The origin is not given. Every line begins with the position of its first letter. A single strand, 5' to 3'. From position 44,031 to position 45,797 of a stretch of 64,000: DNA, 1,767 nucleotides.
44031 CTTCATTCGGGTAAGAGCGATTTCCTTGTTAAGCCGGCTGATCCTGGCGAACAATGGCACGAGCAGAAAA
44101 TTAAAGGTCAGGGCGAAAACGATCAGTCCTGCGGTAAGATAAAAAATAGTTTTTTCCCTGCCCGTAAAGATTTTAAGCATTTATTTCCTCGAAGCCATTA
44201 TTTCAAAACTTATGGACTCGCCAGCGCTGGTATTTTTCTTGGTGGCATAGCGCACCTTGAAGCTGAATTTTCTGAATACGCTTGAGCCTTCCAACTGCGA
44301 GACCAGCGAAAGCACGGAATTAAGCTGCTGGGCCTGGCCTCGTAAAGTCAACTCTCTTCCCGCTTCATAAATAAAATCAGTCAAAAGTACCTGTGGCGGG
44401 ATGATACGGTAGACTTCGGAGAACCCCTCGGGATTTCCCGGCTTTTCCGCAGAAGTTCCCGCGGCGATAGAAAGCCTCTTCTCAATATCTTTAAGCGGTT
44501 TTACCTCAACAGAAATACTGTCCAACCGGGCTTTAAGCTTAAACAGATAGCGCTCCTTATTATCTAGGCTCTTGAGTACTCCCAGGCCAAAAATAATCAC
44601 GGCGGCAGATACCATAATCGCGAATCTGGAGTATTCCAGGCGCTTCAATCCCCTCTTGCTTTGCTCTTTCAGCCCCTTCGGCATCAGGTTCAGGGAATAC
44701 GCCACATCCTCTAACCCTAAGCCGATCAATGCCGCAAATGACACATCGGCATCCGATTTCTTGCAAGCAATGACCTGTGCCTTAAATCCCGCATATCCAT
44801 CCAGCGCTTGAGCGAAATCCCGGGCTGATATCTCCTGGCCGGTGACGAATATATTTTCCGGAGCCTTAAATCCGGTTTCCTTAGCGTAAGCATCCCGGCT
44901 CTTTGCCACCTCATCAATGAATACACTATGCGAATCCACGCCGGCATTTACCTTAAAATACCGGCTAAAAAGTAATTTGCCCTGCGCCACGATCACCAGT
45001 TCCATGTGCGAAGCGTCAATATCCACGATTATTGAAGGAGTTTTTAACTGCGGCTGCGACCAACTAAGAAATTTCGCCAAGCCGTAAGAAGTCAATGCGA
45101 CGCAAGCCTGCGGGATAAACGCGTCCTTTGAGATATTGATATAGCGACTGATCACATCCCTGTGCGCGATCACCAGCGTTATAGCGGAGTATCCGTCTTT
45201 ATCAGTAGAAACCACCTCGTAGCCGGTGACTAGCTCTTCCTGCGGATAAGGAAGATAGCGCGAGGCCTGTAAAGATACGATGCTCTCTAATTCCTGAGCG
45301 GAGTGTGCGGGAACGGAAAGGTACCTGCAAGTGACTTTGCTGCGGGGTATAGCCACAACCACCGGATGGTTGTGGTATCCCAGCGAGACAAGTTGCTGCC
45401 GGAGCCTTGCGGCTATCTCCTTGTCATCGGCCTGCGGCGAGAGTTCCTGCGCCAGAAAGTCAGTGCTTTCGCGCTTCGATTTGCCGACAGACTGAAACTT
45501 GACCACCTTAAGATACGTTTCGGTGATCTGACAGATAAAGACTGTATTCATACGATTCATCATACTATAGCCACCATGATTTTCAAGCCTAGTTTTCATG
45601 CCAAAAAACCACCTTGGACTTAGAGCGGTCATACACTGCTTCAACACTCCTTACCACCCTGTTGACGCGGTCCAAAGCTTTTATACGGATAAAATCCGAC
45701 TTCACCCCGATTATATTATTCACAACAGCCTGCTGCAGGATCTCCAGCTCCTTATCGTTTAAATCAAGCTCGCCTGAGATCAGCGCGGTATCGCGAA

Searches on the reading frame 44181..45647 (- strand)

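Call 75: search_protein_families(library=pfam, proteins=[window:44181-45647:-], max_evalue=0.001)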
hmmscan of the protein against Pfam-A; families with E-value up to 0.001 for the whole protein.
window:44181-45647:- (488 aa): 2 families
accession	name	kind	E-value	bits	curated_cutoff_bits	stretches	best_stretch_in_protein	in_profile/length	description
PF11104.14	PilM_2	-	8.7e-12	45.1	27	1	74-229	43-206/340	Type IV pilus assembly protein PilM;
PF05137.18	PilN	-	1e-07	32.3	22.8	1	409-484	3-75/78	Fimbrial assembly protein (PilN)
